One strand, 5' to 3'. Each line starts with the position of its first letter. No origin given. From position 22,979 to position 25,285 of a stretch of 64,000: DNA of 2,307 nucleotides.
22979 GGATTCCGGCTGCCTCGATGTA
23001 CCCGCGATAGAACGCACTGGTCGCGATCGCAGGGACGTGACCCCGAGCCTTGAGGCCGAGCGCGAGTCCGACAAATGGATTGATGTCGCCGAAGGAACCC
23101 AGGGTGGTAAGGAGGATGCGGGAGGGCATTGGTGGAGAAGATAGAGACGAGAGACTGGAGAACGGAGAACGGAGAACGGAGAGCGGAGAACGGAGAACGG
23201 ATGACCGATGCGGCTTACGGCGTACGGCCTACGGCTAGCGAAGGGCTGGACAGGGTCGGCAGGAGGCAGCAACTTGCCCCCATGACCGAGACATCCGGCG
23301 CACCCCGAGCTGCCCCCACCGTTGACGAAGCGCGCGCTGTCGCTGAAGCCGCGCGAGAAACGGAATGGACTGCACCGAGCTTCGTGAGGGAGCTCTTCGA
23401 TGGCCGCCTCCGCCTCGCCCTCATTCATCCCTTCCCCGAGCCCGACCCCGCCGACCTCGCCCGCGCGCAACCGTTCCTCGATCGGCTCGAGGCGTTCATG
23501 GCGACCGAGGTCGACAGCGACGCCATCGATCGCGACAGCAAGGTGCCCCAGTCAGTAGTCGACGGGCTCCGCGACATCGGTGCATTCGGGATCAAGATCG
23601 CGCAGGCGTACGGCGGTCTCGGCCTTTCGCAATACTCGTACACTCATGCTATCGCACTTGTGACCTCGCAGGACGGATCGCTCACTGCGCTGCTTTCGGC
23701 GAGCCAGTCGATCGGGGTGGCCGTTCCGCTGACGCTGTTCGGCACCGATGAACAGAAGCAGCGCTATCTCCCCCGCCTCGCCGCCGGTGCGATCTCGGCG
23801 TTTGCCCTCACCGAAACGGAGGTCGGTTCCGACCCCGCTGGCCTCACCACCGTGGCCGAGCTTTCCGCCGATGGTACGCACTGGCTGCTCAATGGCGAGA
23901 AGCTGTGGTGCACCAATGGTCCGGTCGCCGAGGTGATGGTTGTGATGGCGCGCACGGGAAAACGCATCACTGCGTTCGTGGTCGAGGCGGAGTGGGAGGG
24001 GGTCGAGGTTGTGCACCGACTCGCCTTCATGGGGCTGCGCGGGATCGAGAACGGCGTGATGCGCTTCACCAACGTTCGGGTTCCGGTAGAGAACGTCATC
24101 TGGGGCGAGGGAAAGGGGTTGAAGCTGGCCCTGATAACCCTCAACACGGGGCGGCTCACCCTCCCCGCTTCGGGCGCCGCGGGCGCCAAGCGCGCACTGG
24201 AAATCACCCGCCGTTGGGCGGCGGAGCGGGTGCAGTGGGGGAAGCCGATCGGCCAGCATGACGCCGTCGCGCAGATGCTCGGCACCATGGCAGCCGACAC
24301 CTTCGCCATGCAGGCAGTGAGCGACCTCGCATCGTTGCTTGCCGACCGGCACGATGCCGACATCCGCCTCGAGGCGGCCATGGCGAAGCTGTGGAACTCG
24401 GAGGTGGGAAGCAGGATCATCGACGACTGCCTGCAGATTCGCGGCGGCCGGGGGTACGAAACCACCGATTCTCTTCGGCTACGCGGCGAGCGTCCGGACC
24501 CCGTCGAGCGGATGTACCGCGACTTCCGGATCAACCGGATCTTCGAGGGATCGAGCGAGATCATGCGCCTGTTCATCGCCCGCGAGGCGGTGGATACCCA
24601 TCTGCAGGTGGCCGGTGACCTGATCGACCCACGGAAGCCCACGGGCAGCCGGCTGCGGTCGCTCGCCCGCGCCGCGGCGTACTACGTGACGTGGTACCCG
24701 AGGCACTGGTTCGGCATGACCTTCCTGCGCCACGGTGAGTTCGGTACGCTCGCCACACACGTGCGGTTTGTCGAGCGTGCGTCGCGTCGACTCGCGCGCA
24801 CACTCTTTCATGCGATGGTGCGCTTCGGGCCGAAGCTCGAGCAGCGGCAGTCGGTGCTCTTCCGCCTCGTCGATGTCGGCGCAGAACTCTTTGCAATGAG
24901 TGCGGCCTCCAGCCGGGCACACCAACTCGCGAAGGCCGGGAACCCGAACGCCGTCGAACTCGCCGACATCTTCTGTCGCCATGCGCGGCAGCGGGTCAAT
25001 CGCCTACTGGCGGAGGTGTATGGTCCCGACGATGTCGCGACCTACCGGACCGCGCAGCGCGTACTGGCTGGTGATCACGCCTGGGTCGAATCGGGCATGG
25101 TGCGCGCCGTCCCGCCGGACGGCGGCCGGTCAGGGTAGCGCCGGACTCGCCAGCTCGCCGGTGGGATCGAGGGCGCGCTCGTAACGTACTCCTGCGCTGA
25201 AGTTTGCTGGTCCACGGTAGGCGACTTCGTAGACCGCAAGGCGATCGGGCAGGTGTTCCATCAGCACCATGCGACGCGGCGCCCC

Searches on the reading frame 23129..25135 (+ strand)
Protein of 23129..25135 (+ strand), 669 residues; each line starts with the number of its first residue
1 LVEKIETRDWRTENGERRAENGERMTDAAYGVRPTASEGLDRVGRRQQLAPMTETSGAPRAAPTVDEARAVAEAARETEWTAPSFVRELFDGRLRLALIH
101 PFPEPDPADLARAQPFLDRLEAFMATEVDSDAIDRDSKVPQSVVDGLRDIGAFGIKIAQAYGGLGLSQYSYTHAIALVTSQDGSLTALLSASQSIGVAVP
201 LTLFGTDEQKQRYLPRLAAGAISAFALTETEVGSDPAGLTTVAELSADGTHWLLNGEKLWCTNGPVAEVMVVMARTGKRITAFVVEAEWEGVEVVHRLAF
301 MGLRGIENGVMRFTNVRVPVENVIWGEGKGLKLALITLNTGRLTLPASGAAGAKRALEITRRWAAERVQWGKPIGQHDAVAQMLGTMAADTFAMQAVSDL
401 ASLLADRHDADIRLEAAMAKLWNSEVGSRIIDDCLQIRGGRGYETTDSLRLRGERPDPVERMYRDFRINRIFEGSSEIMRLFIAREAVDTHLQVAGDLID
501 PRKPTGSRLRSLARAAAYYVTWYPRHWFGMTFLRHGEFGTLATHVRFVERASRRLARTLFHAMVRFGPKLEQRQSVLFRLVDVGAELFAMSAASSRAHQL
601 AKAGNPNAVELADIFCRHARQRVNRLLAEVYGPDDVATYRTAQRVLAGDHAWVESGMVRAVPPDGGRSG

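Call 12: search_protein_families(library=pfam, proteins=[window:23129-25135:+])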
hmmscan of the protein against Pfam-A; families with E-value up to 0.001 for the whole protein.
window:23129-25135:+ (669 aa): 7 families
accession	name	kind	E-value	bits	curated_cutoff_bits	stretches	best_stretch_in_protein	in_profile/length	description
PF00441.29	Acyl-CoA_dh_1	-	6.5e-40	137.1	22.4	1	328-486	1-148/150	Acyl-CoA dehydrogenase, C-terminal domain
PF02770.24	Acyl-CoA_dh_M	-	3.5e-20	72.4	33.3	1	224-316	1-97/97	Acyl-CoA dehydrogenase, middle domain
PF02771.21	Acyl-CoA_dh_N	-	7.8e-20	71.8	22.9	1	115-220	6-112/113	Acyl-CoA dehydrogenase, N-terminal domain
PF21343.2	ACAD9-ACADV_C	-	4.8e-15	56.4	27.8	1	541-644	3-109/120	ACAD9/ACADV, C-terminal domain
PF08028.16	Acyl-CoA_dh_2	-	3.6e-07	31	22.7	1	353-474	11-131/134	Acyl-CoA dehydrogenase, C-terminal domain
PF21263.2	Acyl-CoA-dh_C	-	9e-06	26.4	27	1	562-625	13-72/96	Acyl-CoA dehydrogenase, C-terminal domain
PF22924.1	ACOX_C_alpha1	-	0.00028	21.1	27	0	337-485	3-166/169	Acyl-CoA oxidase, C-alpha1 domain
